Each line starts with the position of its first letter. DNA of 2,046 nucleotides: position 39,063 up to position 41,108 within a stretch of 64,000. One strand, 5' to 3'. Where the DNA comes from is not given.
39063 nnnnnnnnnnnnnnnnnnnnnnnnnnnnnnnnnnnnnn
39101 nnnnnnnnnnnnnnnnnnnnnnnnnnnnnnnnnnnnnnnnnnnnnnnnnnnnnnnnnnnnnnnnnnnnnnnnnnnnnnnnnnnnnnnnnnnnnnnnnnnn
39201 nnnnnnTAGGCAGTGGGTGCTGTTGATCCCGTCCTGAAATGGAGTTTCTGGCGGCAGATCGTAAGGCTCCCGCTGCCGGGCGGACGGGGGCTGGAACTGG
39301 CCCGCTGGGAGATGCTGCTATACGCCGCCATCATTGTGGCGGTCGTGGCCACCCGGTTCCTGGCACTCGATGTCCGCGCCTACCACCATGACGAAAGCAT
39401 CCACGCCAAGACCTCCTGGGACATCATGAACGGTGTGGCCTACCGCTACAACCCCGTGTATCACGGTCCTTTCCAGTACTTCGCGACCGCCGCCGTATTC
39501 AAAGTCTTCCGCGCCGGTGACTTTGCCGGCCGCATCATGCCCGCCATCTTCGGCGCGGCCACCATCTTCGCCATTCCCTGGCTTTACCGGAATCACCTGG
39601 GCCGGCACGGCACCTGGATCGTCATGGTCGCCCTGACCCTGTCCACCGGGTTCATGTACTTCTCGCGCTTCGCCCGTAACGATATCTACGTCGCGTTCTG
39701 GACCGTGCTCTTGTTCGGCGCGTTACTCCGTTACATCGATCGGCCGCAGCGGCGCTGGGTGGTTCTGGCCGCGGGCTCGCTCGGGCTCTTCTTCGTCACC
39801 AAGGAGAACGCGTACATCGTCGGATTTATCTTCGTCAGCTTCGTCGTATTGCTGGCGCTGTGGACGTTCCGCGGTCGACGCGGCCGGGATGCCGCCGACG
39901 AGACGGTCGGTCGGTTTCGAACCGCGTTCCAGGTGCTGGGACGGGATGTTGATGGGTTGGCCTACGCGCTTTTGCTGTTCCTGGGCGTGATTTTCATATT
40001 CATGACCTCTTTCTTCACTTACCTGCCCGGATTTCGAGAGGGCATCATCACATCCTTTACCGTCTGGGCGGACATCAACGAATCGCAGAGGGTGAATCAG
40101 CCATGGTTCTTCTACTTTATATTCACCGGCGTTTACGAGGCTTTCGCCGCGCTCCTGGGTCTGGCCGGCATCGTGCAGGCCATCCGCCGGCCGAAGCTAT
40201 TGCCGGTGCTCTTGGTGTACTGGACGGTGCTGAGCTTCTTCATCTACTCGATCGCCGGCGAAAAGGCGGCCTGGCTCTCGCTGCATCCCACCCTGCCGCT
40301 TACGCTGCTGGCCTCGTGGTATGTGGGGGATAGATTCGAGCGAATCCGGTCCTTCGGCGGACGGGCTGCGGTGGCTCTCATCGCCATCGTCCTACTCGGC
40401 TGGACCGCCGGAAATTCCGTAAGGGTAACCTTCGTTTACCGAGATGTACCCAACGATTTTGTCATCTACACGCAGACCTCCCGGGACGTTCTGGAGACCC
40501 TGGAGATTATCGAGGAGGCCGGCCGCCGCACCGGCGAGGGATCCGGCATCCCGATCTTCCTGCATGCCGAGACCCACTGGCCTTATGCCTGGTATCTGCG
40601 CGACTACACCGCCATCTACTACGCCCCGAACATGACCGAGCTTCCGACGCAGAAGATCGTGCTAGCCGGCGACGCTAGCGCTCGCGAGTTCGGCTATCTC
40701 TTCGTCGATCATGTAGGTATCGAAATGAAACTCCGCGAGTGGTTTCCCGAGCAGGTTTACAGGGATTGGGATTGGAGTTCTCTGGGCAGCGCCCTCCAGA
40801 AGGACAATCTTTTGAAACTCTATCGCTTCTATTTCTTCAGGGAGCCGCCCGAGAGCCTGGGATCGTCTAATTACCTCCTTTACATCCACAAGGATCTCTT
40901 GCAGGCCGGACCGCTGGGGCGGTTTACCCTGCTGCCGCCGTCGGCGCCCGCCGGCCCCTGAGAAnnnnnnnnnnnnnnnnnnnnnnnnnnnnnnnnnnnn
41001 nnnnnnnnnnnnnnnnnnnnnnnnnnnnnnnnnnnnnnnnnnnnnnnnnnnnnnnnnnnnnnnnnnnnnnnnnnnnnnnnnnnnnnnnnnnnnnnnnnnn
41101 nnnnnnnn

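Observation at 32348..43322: Five-gene operon of giant GT-C-type membrane proteins plus a flippase-like protein and an FAD oxidoreductase: an archaeal-style lipid-linked glycosylation module with unknown product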

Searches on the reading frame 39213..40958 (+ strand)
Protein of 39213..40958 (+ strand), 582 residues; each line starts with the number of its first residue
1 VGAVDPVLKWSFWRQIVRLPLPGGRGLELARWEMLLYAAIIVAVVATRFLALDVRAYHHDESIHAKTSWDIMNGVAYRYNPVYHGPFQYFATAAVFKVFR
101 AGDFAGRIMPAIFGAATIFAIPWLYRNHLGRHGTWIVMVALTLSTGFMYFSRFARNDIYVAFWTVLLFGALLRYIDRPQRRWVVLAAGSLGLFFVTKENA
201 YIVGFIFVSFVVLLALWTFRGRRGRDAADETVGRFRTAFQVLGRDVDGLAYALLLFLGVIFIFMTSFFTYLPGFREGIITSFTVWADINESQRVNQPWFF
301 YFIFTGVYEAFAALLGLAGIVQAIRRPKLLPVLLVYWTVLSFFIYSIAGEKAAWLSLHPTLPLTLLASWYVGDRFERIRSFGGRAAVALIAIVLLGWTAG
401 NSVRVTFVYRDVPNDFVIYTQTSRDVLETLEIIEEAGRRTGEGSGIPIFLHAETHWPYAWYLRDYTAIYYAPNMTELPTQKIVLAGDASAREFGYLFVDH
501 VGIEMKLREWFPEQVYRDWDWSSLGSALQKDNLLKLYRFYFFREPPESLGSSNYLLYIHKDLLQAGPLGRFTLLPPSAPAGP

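Call 8: search_protein_families(library=ncbifam, proteins=[window:39213-40958:+], max_evalue=0.01)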
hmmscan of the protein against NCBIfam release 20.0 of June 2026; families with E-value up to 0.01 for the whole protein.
window:39213-40958:+ (582 aa): 1 family
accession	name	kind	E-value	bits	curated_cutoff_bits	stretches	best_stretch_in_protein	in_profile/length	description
TIGR03663.1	TIGR03663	subfamily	2.7e-89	300.2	126.25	1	37-467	4-432/435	flippase activity-associated protein Agl23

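Call 9: search_protein_families(library=pfam, proteins=[window:39213-40958:+], max_evalue=0.01)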
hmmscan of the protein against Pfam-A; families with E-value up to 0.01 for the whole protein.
window:39213-40958:+ (582 aa): 1 family
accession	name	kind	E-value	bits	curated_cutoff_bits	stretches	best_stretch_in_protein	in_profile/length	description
PF13231.12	PMT_2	-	5.9e-09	36.8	26.1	1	84-213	2-131/160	Dolichyl-phosphate-mannose-protein mannosyltransferase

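Call 17: find_homologous_proteins(query=window:39213-40958:+, max_evalue=0.00001)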
Query window:39213-40958:+ (582 aa): 188 proteins with E <= 0.00001 among 8000 candidates; the best 120 are listed.
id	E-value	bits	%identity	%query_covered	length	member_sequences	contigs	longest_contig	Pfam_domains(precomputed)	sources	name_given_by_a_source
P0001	0.0e+0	1190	88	100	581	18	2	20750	PF13231.13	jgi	-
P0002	0.0e+0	1107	83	100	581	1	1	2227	PF13231.13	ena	-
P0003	0.0e+0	1107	82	100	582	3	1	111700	PF13231.13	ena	-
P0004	0.0e+0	1011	76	98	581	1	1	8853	PF13231.13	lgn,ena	-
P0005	3.7e-293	992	75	98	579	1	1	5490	PF13231.13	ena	-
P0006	2.3e-283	960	72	98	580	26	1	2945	PF13231.13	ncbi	-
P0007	3.5e-250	850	70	90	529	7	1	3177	PF13231.13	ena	-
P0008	3.0e-212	725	55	99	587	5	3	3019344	PF13231.13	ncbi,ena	-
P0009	1.1e-211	723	56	96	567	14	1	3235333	PF13231.13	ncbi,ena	-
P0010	1.8e-209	716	55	97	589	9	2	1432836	PF13231.13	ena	-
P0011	4.8e-208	711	54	96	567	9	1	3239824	PF13231.13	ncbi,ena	-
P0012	1.7e-206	706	54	96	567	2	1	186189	PF13231.13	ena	-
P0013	1.4e-205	703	55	96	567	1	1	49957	PF13231.13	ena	-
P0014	2.3e-205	702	55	96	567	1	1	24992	PF13231.13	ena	-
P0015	6.0e-202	691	53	98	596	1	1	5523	PF13231.13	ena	-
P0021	1.3e-132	462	45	90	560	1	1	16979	PF02366.25,PF13231.13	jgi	jgi:uncharacterized protein (TIGR03663 family)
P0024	5.9e-132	460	45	88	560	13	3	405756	PF02366.25,PF13231.13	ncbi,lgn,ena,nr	ncbi:MAG: TIGR03663 family protein [Chloroflexi bacterium]|nr:TIGR03663 family protein [Chloroflexot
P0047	5.9e-121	423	42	94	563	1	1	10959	PF13231.13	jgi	jgi:uncharacterized protein (TIGR03663 family)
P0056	7.1e-84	301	34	92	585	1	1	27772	PF13231.13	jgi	jgi:uncharacterized protein (TIGR03663 family)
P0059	1.1e-76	277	33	60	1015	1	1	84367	PF17170.11,PF13449.13,PF24684.2,PF01436.28,PF25021.2,PF06739.18,PF08450.19,PF13231.13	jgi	jgi:uncharacterized protein (TIGR03663 family)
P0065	3.9e-72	262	34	61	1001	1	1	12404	PF17170.11,PF13449.13,PF20067.6,PF24684.2,PF01436.28,PF25021.2,PF06739.18,PF08450.19,PF13231.13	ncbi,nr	ncbi:MAG: TIGR03663 family protein [Chloroflexi bacterium]|nr:TIGR03663 family protein [Chloroflexot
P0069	6.0e-68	248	32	91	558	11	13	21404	PF13231.13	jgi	jgi:uncharacterized protein (TIGR03663 family)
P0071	4.8e-67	245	28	90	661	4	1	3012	PF13231.13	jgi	jgi:uncharacterized protein (TIGR03663 family)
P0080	1.4e-63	234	31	60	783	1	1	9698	PF13231.13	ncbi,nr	ncbi:MAG: TIGR03663 family protein [Dehalococcoidia bacterium]|nr:TIGR03663 family protein [Dehaloco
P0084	2.4e-61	226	42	33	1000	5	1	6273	PF17170.11,PF13449.13,PF24684.2,PF01436.28,PF25021.2,PF08450.19,PF13231.13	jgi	jgi:uncharacterized protein (TIGR03663 family)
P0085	1.8e-60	224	30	94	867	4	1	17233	PF17170.11,PF23500.2,PF13449.13,PF24684.2,PF01436.28,PF25021.2,PF08450.19,PF13231.13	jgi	jgi:uncharacterized protein (TIGR03663 family)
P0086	2.1e-60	223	30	94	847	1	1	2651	PF13449.13,PF24684.2,PF01436.28,PF25021.2,PF06739.18,PF08450.19,PF13231.13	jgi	jgi:uncharacterized protein (TIGR03663 family)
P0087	3.4e-60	223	32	91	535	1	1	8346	PF13231.13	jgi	jgi:uncharacterized protein (TIGR03663 family)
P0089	9.0e-60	221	29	94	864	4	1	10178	PF17170.11,PF23500.2,PF13449.13,PF24684.2,PF01436.28,PF25021.2,PF08450.19,PF13231.13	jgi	jgi:uncharacterized protein (TIGR03663 family)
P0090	1.9e-59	220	29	94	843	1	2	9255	PF17170.11,PF23500.2,PF13449.13,PF24684.2,PF01436.28,PF25021.2,PF08450.19,PF13231.13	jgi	jgi:uncharacterized protein (TIGR03663 family)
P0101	1.4e-56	211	30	93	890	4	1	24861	PF24684.2,PF01436.28,PF25021.2,PF06739.18,PF08450.19,PF13231.13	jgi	jgi:uncharacterized protein (TIGR03663 family)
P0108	6.7e-55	205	35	56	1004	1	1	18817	PF17170.11,PF13449.13,PF24684.2,PF01436.28,PF25021.2,PF08450.19,PF13231.13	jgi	jgi:uncharacterized protein (TIGR03663 family)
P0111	1.4e-54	204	32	33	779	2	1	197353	PF13231.13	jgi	jgi:uncharacterized protein (TIGR03663 family)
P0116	1.1e-53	201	36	40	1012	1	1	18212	PF17170.11,PF13449.13,PF24684.2,PF01436.28,PF25021.2,PF08450.19,PF13231.13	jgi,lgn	jgi:uncharacterized protein (TIGR03663 family)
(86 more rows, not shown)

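Call 19: find_related_loci(query=A1, collection=genome_contigs, flank=10000)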
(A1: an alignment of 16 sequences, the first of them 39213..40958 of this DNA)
Query A1 (582 aa) in genome_contigs; peptide patterns used: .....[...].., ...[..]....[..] (x = any residue, [..] = any of these).
600 stretches matched a pattern (row limit reached: there are more); 573 encode a relative of the query (tblastn E <= 1e-3); the best 80 are kept; 80 distinct loci.
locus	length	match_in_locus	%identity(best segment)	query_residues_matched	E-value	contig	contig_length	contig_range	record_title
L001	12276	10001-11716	72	11-582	0e+0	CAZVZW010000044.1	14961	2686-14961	MAG TPA_asm: uncultured Chloroflexota bacterium isolate SRP308112_co1_204 genome assembly, contig: NODE_6920_length_1496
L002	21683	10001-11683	54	17-576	0e+0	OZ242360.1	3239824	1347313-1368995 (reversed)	MAG: Chloroflexota bacterium isolate 96c89a91-56bf-49b9-8890-dc7aad1d8409 genome assembly, chromosome: 1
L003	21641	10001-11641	49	27-572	1e-178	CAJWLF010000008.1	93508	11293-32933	MAG TPA_asm: uncultured Chloroflexi bacterium isolate ERR599156_bin.184_MetaBAT_v2.12.1_MAG genome assembly, contig: NOD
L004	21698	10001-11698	55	14-576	0e+0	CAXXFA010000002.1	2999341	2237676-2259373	MAG: Chloroflexota bacterium isolate 89e1c7f9-7971-4734-96c6-435762dbc333 genome assembly, contig: contig_2, whole genom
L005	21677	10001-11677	44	30-580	2e-139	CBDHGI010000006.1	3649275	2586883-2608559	MAG: Chloroflexota bacterium isolate cca356c8-8f3a-46e1-bc14-440367fe4ecb genome assembly, contig: chromosome_2, whole g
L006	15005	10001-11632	44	31-571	1e-137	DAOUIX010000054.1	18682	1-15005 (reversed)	MAG TPA_asm: Chloroflexota bacterium isolate S29_215 k147_763218, whole genome shotgun sequence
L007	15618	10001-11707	43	15-580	7e-136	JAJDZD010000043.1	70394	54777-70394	MAG: Chloroflexota bacterium isolate jk18x40bins.16 k141_1932366, whole genome shotgun sequence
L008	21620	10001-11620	44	48-582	3e-129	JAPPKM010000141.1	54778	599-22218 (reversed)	MAG: Chloroflexota bacterium isolate RHO2_bin_72 NODE_968_length_54778_cov_12.132211, whole genome shotgun sequence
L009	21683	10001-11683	56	17-576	0e+0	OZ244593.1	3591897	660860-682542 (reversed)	MAG: Chloroflexota bacterium isolate 88f3a034-1e95-44e9-9cba-3f5f03d74490 genome assembly, chromosome: 1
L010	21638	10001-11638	42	31-573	3e-128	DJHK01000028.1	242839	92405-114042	MAG TPA_asm: Chloroflexi bacterium UBA6622 UBA6622_contig_5742, whole genome shotgun sequence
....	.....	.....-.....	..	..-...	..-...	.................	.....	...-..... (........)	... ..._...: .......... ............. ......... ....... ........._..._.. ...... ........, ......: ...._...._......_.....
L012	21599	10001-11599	42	36-567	2e-115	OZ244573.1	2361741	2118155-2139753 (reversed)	MAG: Chloroflexota bacterium isolate 8e6c3dbd-1099-4de1-8cc9-1ee9581dcb45 genome assembly, chromosome: 1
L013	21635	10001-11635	41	29-569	1e-113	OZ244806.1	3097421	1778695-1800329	MAG: Chloroflexota bacterium isolate 600da572-970b-48f2-b46a-9436f58df6f3 genome assembly, chromosome: 1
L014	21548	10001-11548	44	47-558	6e-112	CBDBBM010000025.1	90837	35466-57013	MAG: Chloroflexota bacterium isolate 236a2b73-90b3-4928-a49b-932f52c5d6ed genome assembly, contig: contig_25, whole geno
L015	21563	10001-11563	44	55-579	2e-109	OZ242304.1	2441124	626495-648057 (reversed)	MAG: Chloroflexota bacterium isolate c8e22209-6560-437a-ac23-efc6ebaaf561 genome assembly, chromosome: 1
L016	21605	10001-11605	35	29-564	2e-93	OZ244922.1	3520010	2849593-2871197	MAG: Chloroflexota bacterium isolate ead8ffbb-32b5-46cb-8623-33c4fc8e8bc9 genome assembly, chromosome: 1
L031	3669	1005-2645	30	26-581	1e-64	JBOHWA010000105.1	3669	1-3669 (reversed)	MAG: Candidatus Binatia bacterium isolate H1-B2_metabat2.bin.22_sub k127_128841, whole genome shotgun sequence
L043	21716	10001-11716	30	47-566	2e-58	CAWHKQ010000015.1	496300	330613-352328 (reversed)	MAG: uncultured Acidobacteriota bacterium isolate MFD02840.bin.2.120 genome assembly, contig: contig_8933, whole genome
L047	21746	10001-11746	29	35-566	4e-57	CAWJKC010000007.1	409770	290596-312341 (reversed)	MAG: uncultured Acidobacteriota bacterium isolate MFD05513.bin.2.40 genome assembly, contig: contig_39484, whole genome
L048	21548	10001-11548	32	33-567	3e-57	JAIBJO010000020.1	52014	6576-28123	MAG: Actinomycetota bacterium isolate CR_Sed_300A_bin.98 scaffold_256, whole genome shotgun sequence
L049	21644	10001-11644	31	19-568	7e-57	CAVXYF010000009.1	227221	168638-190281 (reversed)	MAG: uncultured Acidobacteriota bacterium isolate MFD09206.bin.1.14 genome assembly, contig: contig_31178, whole genome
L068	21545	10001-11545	30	48-568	5e-53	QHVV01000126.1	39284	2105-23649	MAG: Acidobacteria bacterium isolate gp7 AA6 14_1009_16_30cm_scaffold_21230_curated, whole genome shotgun sequence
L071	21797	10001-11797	28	29-581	8e-53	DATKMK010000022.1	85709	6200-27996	MAG TPA_asm: Candidatus Binatia bacterium isolate SMAG_U14709 k141_2342300, whole genome shotgun sequence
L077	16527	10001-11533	31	47-568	3e-54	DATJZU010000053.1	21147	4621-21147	MAG TPA_asm: Thermoanaerobaculia bacterium isolate SMAG_U15186 k141_457713, whole genome shotgun sequence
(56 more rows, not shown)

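Call 24: search_solved_structures(query=window:39213-40958:+, max_evalue=1)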
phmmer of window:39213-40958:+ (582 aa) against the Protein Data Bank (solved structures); distinct sequences matched with E-value up to 1: 5.
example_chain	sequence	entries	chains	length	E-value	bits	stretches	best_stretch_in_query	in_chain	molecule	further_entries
8jhz_A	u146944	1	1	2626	0.0029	19.6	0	44-80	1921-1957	Hemorrhagic toxin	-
7u1z_B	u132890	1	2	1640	0.0071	18.3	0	44-81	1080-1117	Toxin A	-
9mx1_A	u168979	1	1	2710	0.064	15.2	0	44-81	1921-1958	Toxin A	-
8ji0_A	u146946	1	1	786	0.077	14.9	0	44-81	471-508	Maltose/maltodextrin-binding periplasmic protein,Hemorrhagic toxin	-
7pog_A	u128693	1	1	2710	0.43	12.4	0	44-81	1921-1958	Toxin A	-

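Call 38: predict_structure(alignment_id=A1)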
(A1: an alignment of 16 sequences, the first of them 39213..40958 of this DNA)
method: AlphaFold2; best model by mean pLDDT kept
length: 582 residues; sequences in the alignment: 16
mean_pLDDT: 85.3   pTM: 0.86
mean pLDDT of the five models: 85.3, 81.8, 79.5, 77.3, 77.0
residues with pLDDT >= 90: 305; 70-90: 205; 50-70: 54; < 50: 18
segments of 3 or more residues with pLDDT < 50: 1-9, 225-227, 291-293
pLDDT, mean of each block of 10 residues (from residue 1): 41 68 60 87 95 87 91 84 81 94 93 96 93 95 94 88 96 93 95 84 90 87 56 86 92 95 87 81 70 65 89 97 92 95 78 85 97 93 95 96 87 79 90 94 94 85 92 85 92 90 91 66 63 78 78 93 89 66 46
secondary structure, 60 per line:
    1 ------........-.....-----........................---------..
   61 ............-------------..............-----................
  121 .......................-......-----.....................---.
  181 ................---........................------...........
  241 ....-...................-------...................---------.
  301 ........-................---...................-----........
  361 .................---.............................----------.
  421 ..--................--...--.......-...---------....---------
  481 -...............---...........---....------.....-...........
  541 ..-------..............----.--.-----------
elements in order: H7-14 E16-20 E26-30 H31-49 H59-72 H86-99 H105-143 H145-150 H156-176 H180-196 H200-223 H230-244 H246-264 H272-290 H300-308 H310-325 H329-347 H353-377 H381-409 E420-422 H425-440 E448-451 E468-471 E482-486 H487-496 E500-510 H514-517 H524-528 H530-542 E550-559 H560-563

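Call 41: fold_search(model_id=the predicted structure, library=pdb)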
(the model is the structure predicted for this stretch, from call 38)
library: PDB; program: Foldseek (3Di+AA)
matches with E <= 10: 289; with E <= 0.001: 23
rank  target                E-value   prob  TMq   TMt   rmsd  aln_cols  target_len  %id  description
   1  9s6t_A                4.1e-09  1.00  0.56  0.66   6.8       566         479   12  Ternary cryo-EM structure of chicken ALG12 with Dol25-PP-GlcNAc2Man7, Dol25-P-Man, and Fab (released 2026-03-18)
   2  5ezm                  1.4e-07  1.00  0.49  0.53  10.9       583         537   13  Crystal Structure of ArnT from Cupriavidus metallidurans in the apo state (released 2016-02-17)
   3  5f15                  2.6e-07  1.00  0.54  0.57   7.9       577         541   13  Crystal Structure of ArnT from Cupriavidus metallidurans bound to Undecaprenyl phosphate (released 2016-02-17)
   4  3waj                  1.4e-06  1.00  0.49  0.37  11.6       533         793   14  Crystal structure of the Archaeoglobus fulgidus oligosaccharyltransferase (O29867_ARCFU) complex with Zn and sulfate (released 2013-10-30)
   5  6ezn_F                2.4e-06  1.00  0.48  0.44  11.4       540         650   12  Cryo-EM structure of the yeast oligosaccharyltransferase (OST) complex (released 2018-01-17)
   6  8age_A                2.7e-06  1.00  0.49  0.45  10.4       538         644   13  Structure of yeast oligosaccharylransferase complex with acceptor peptide bound (released 2022-12-07)
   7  8b6l_I                5.5e-06  1.00  0.47  0.41  12.3       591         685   11  Subtomogram average of the human Sec61-TRAP-OSTA-translocon (released 2022-12-07)
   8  6s7t_A                6.6e-06  1.00  0.48  0.41  12.0       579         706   11  Cryo-EM structure of human oligosaccharyltransferase complex OST-B (released 2019-12-18)
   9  5ogl_A                8.5e-06  1.00  0.47  0.40   9.7       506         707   14  Structure of bacterial oligosaccharyltransferase PglB in complex with an acceptor peptide and an lipid-linked oligosac (released 2017-10-25)
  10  9i5k_A                1.1e-05  1.00  0.46  0.53   6.6       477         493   16  Structure of the Chaetomium thermophilum Pmt4 homodimer (C2 symmetry) (released 2025-12-24)
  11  6gxc_A                1.1e-05  1.00  0.48  0.40   9.7       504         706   14  Bacterial oligosaccharyltransferase PglB in complex with an inhibitory peptide and a reactive lipid-linked oligosaccha (released 2018-11-14)
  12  9s6s_A                1.2e-05  1.00  0.51  0.54   8.3       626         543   11  Ternary cryo-EM structure of human ALG9 with Dol25-PP-GlcNAc2Man6, Dol25-P-Man and Fab (released 2026-03-18)
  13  9n9j_I                1.2e-05  1.00  0.44  0.37  13.4       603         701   12  Structure of a GRP94 folding intermediate engaged with a CCDC134- and FKBP11-bound secretory translocon (released 2025-11-19)
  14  8agb_A                1.5e-05  1.00  0.49  0.45  11.2       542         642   12  Structure of yeast oligosaccharylransferase complex with lipid-linked oligosaccharide bound (released 2022-12-07)
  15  8pn9_A                1.5e-05  1.00  0.47  0.43  12.3       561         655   12  Structure of human oligosaccharyltransferase OST-A complex bound to NGI-1 (released 2024-05-08)
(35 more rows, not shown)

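Call 53: search_dna_similar(query=window:39213-40958:+, collection=plasmids, mode=protein, max_evalue=0.001, max_rows=15)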
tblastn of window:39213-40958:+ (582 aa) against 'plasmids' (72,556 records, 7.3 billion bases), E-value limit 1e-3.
Records with a match: 1; places in all: 1; records where one place covers at least 80% of the query: 0.
Best place of each record, by identity: <60% 1.
By first word of the organism name: Halogeometricum 1.
By predicted mobility (MOB-suite, as given by PLSDB): non-mobilizable 1.
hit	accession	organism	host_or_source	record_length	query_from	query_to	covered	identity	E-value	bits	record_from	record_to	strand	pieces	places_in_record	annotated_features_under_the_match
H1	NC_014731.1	Halogeometricum borinquense DSM 11551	-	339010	48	246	34%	28.1%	1e-11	76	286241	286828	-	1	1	flippase activity-associated protein Agl23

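Call 55: get_annotated_region(hit=H1, flank=9000)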
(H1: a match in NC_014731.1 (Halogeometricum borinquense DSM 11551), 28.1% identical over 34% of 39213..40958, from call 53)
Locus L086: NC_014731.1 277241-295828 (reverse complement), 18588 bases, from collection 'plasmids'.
description: Halogeometricum borinquense DSM 11551 plasmid pHBOR02, complete sequence
organism: Halogeometricum borinquense DSM 11551 (NCBI taxid 469382)
taxonomy: Archaea; Euryarchaeota; Halobacteria; Halobacteriales; Haloferacaceae; Halogeometricum; Halogeometricum borinquense; Halogeometricum borinquense DSM 11551
host: -; source: -; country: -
typing (MOB-suite, as given by PLSDB): non-mobilizable
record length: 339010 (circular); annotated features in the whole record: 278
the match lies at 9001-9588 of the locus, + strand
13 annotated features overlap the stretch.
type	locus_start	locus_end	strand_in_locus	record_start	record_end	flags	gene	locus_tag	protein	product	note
CDS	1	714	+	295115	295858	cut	-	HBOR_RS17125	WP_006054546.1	IclR family transcriptional regulator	GO:0006355 - regulation of DNA-templated transcription [Evidence IEA]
CDS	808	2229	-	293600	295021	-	-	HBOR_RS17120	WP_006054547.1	PKD domain-containing protein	-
CDS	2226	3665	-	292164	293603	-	-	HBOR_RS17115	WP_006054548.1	PKD domain-containing protein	-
CDS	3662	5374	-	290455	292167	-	-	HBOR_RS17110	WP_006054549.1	glycosyl hydrolase family 18 protein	GO:0005975 - carbohydrate metabolic process [Evidence IEA]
CDS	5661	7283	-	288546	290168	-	-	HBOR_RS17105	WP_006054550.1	glycosyl hydrolase family 18 protein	GO:0005975 - carbohydrate metabolic process [Evidence IEA]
CDS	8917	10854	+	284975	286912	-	-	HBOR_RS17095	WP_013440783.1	flippase activity-associated protein Agl23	-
CDS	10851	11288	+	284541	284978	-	-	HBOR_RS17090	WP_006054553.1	GtrA family protein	GO:0000271 - polysaccharide biosynthetic process [Evidence IEA]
CDS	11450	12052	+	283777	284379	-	-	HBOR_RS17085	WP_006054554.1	helix-turn-helix domain-containing protein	-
CDS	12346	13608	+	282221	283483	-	-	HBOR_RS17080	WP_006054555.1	alkyl sulfatase dimerization domain-containing protein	-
CDS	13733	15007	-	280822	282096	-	-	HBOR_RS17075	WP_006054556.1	MFS transporter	GO:0055085 - transmembrane transport [Evidence IEA]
CDS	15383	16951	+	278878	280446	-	-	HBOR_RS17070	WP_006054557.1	aldehyde dehydrogenase family protein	-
CDS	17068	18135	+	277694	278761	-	-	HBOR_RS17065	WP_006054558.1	zinc-dependent alcohol dehydrogenase family protein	-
CDS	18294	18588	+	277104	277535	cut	-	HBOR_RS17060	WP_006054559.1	SCP2 sterol-binding domain-containing protein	-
